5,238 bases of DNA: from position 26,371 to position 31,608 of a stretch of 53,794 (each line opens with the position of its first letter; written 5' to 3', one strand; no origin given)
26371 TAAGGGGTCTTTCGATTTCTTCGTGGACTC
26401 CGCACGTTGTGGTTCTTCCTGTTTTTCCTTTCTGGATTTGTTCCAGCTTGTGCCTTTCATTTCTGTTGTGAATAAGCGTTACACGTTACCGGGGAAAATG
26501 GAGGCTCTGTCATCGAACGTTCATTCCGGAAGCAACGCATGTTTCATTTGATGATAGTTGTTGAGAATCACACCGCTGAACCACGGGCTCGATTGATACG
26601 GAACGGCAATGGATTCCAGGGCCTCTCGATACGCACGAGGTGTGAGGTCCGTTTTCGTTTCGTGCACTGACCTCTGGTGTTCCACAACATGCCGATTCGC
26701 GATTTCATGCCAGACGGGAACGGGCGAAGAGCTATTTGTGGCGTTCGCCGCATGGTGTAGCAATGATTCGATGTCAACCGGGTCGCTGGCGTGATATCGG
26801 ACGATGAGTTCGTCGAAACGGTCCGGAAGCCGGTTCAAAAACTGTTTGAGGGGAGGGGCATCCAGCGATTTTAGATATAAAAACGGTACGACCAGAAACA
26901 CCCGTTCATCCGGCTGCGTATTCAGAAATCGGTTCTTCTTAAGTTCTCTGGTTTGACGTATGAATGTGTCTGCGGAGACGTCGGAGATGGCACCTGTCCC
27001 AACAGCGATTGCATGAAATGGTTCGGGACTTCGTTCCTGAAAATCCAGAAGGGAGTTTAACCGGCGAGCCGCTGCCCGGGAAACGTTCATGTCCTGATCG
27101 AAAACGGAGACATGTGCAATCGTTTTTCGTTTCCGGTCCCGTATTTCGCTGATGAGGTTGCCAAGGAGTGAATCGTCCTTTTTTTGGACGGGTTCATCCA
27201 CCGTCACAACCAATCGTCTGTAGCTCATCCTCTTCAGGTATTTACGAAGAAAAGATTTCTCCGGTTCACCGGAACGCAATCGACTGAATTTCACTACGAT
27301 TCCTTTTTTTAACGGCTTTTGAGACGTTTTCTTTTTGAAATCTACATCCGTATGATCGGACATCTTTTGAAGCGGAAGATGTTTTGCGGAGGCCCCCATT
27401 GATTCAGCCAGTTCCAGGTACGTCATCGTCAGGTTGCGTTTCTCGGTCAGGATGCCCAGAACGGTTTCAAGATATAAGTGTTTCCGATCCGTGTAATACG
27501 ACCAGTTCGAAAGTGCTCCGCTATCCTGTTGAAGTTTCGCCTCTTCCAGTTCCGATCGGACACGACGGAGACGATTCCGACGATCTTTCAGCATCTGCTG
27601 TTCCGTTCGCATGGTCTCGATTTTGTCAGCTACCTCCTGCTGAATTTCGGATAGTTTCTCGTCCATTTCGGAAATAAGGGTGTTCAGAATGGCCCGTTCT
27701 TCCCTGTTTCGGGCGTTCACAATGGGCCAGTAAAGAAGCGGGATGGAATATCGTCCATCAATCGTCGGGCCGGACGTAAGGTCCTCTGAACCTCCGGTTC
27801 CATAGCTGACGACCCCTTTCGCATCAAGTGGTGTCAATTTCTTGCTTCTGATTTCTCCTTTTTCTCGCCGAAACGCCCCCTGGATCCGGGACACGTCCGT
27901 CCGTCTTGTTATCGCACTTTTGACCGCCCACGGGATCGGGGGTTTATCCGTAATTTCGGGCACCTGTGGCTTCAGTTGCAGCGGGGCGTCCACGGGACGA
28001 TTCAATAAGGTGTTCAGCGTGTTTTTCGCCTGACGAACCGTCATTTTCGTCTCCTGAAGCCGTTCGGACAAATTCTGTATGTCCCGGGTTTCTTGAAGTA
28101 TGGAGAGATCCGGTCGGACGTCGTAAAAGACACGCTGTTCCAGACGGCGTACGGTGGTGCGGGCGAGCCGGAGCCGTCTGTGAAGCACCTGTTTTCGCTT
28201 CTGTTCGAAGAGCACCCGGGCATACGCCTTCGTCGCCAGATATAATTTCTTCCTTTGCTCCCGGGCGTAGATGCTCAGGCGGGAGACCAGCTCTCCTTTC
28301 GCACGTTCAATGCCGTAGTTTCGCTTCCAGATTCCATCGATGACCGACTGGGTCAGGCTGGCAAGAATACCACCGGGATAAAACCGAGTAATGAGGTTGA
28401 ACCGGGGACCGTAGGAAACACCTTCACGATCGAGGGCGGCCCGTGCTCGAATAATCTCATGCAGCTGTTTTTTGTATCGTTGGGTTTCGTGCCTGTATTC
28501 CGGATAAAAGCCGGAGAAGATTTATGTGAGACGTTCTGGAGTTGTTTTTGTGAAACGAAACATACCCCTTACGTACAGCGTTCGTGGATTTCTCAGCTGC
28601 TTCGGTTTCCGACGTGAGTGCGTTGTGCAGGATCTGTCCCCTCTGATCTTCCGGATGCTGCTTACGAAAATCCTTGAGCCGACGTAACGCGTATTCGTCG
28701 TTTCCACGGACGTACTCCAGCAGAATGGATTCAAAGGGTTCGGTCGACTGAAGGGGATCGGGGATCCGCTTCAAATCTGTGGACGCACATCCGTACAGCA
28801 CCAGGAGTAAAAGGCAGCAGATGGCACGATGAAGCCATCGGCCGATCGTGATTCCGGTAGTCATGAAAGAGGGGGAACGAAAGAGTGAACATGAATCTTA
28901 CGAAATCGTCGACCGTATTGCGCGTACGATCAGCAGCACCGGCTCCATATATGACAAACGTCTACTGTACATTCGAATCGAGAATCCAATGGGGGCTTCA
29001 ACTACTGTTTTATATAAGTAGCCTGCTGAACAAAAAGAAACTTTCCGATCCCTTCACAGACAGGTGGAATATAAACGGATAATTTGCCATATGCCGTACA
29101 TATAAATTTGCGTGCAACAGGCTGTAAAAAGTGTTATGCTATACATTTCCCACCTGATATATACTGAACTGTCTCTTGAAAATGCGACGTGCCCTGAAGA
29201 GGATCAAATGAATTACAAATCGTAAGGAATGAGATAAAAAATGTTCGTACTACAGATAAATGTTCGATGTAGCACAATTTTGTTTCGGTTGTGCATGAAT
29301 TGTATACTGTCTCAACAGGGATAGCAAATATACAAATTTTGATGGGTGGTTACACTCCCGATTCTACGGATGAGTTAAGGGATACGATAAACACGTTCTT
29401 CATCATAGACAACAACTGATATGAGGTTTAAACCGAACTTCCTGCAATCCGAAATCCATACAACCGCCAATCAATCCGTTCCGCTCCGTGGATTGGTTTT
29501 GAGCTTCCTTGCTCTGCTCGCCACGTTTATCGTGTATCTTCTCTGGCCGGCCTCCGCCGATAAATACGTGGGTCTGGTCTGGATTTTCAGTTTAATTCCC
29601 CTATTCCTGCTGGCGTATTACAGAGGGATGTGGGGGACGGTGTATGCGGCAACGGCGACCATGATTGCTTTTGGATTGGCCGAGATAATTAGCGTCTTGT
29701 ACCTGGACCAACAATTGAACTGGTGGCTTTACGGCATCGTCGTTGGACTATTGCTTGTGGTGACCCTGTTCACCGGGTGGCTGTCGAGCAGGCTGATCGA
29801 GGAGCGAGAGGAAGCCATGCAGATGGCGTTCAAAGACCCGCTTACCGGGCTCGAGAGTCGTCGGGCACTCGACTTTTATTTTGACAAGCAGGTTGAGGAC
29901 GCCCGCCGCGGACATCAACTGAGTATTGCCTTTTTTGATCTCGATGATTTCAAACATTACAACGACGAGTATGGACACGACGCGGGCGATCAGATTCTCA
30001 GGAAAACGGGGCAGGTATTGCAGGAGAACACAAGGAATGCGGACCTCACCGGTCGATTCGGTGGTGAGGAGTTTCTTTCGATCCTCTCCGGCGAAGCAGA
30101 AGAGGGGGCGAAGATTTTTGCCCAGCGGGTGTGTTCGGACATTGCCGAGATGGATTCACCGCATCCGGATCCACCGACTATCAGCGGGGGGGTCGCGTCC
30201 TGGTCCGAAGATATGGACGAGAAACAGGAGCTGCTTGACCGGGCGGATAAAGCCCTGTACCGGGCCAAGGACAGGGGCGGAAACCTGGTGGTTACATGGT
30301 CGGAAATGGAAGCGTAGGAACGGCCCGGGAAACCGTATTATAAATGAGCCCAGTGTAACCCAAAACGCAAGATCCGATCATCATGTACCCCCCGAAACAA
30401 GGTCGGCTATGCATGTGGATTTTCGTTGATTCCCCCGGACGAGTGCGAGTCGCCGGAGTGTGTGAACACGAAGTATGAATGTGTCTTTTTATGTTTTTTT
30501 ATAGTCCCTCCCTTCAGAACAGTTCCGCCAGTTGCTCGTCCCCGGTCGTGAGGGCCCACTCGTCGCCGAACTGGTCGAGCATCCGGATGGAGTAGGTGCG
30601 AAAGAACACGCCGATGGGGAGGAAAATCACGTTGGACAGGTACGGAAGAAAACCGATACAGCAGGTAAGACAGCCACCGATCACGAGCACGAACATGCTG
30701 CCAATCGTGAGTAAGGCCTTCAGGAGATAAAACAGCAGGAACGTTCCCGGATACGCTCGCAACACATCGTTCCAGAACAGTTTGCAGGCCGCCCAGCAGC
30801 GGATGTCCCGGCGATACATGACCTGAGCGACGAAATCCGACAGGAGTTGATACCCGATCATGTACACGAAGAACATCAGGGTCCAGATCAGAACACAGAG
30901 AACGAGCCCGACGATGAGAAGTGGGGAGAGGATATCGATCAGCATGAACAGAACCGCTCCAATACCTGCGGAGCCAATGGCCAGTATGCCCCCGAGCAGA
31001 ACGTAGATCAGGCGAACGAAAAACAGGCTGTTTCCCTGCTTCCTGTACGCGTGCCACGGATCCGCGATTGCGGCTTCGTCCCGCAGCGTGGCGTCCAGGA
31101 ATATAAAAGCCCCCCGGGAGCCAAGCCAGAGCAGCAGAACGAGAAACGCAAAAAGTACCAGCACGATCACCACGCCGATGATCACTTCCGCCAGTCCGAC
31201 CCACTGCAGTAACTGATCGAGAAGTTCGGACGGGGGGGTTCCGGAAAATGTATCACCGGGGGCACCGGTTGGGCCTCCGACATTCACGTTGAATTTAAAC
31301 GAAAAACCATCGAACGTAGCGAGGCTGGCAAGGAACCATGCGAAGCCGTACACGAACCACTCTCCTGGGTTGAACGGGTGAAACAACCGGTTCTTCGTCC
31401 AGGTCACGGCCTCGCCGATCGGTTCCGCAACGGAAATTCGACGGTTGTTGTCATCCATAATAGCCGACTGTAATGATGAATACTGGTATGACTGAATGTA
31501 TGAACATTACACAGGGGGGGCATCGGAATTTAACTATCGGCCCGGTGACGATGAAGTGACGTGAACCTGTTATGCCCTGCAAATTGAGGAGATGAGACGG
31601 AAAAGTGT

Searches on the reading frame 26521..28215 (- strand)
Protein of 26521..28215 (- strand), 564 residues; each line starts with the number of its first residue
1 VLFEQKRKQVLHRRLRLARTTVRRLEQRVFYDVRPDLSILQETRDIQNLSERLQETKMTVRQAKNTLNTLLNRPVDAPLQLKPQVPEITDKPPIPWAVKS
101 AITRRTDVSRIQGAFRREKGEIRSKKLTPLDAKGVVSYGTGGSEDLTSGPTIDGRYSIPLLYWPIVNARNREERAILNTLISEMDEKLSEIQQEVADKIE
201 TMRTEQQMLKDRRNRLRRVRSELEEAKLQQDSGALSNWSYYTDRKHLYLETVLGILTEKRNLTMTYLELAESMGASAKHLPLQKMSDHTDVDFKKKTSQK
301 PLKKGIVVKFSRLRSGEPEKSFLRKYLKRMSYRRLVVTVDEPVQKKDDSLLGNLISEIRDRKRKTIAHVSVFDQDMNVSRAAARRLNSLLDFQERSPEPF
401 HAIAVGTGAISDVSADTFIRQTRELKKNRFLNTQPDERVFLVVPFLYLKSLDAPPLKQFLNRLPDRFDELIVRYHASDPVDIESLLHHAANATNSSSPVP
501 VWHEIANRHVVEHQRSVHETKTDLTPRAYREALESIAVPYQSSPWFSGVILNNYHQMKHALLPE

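Call 3: search_protein_families(library=pfam, proteins=[window:26521-28215:-], max_evalue=1)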
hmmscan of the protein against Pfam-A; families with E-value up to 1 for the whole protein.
window:26521-28215:- (564 aa): 4 families
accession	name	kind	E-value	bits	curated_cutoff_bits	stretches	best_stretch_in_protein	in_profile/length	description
PF02321.23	OEP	-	0.19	12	22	1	110-274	21-187/187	Outer membrane efflux protein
PF03233.18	Cauli_AT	-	0.24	11.8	24.8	1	175-224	111-159/163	Aphid transmission protein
PF05335.18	DUF745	-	0.38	10.9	33.3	1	171-228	103-160/183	Protein of unknown function (DUF745)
PF12998.12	ING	-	0.99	10.4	23.9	1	179-231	21-75/102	Inhibitor of growth proteins N-terminal histone-binding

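Call 4: search_protein_families(library=ncbifam, proteins=[window:26521-28215:-], max_evalue=1)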
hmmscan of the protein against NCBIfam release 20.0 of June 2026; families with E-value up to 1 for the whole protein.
window:26521-28215:- (564 aa): 3 families
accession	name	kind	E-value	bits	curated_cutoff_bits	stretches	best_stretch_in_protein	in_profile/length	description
TIGR01845.1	outer_NodT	subfamily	8.3e-05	21.6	210.05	1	5-108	182-286/460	efflux transporter outer membrane subunit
NF005283.0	PRK06800.1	equivalog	0.016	15.1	192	1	181-236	36-91/228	flagellar assembly protein H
NF004430.0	PRK05771.2-4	equivalog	0.2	10.2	670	1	172-220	80-128/646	V-type ATP synthase subunit I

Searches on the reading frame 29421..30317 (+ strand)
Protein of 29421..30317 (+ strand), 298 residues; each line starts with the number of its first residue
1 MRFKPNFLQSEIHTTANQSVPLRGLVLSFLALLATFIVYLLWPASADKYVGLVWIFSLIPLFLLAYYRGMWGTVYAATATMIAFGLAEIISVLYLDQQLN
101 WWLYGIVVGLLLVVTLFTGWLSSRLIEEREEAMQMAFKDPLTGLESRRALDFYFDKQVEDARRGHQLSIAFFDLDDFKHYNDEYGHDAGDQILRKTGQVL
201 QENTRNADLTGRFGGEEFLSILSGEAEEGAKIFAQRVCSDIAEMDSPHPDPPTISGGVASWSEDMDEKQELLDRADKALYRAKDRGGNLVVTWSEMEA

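Call 3: search_protein_families(library=pfam, proteins=[window:29421-30317:+], max_evalue=1)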
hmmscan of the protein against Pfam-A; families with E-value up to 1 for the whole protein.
window:29421-30317:+ (298 aa): 3 families
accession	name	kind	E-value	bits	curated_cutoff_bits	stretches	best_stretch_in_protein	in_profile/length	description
PF00990.26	GGDEF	-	1.4e-40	139.2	23.8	1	137-288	2-160/161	Diguanylate cyclase, GGDEF domain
PF24898.2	GGDEF_GdpP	-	0.012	16.3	30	1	252-294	81-120/126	Cyclic-di-AMP phosphodiesterase GdpP-like, GGDEF domain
PF13268.11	DUF4059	-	0.66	10.9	25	0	21-45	9-33/72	Protein of unknown function (DUF4059)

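Call 39: search_protein_families(library=ncbifam, proteins=[window:29421-30317:+], max_evalue=0.00001)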
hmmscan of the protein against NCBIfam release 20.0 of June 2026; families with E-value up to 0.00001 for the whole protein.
window:29421-30317:+ (298 aa): 20 families
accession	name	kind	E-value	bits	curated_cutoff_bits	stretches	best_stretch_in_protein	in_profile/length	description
TIGR00254.1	GGDEF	domain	1.5e-42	145.1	37.4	1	134-291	3-165/168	diguanylate cyclase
NF007135.0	PRK09581.1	equivalog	1e-40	140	474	1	126-292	282-454/457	PleD family two-component system response regulator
NF038266.1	diguan_SiaD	equivalog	5.1e-39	134.2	290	1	128-288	86-250/252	biofilm regulation diguanylate cyclase SiaD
NF007380.0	PRK09894.1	equivalog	8e-38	130.5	256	1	137-296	130-290/296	diguanylate cyclase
NF041606.1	dguan_cyc_DgcA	equivalog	1.7e-31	109.4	370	1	163-291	206-337/340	diguanylate cyclase DgcA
NF051473.1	DigCycDgcsShew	equivalog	6.1e-31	107.9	400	1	133-288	132-286/291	diguanylate cyclase DgcS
NF007423.1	PRK09966.1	equivalog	3.5e-30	105.2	325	1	123-283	226-390/390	diguanylate cyclase DgcN/YfiN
NF007599.0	PRK10245.1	equivalog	2.5e-28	98.6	402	1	72-288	146-365/371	diguanylate cyclase AdrA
NF047654.1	DiguCycDgcRLepto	equivalog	5.7e-28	97.7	500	1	129-291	126-294/295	diguanylate cyclase DgcR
NF007298.0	PRK09776.1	equivalog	1.6e-22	79.3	1135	1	133-293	681-845/1111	diguanylate cyclase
NF011955.1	PRK15426.1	equivalog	2.7e-22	78.6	408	1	133-292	395-560/564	cellulose biosynthesis regulator diguanylate cyclase DgcQ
NF007474.0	PRK10060.1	equivalog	2.6e-20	72.2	782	1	130-289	231-391/663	cyclic di-GMP phosphodiesterase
NF045675.1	PhdiestaseDibA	equivalog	8.9e-19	67.3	980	1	127-288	194-359/623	phosphodiesterase DibA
NF040885.1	diguan_DgcJ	equivalog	9.6e-18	64.2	500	1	130-285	335-488/493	diguanylate cyclase DgcJ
NF047872.1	GGDEF_GdpS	equivalog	7.7e-17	61.5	400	1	83-291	133-348/355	GGDEF domain-containing protein GdpS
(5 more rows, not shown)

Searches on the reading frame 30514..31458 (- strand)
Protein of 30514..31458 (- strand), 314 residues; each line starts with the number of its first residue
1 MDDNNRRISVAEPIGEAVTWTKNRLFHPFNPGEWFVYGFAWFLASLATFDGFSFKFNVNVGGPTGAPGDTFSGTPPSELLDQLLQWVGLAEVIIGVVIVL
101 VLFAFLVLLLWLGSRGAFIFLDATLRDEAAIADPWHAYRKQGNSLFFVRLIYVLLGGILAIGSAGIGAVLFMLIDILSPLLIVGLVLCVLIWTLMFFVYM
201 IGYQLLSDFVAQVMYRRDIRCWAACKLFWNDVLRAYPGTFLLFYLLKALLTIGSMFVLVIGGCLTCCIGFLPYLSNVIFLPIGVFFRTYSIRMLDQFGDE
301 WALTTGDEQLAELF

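Call 92: search_protein_families(library=pfam, proteins=[window:30514-31458:-], max_evalue=0.0001)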
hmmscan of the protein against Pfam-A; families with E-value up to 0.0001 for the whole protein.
window:30514-31458:- (314 aa): 1 family
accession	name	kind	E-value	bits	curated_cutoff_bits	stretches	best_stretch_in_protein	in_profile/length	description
PF24400.1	DUF7544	-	1.6e-25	90.4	27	1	11-268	4-234/302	Family of unknown function (DUF7544)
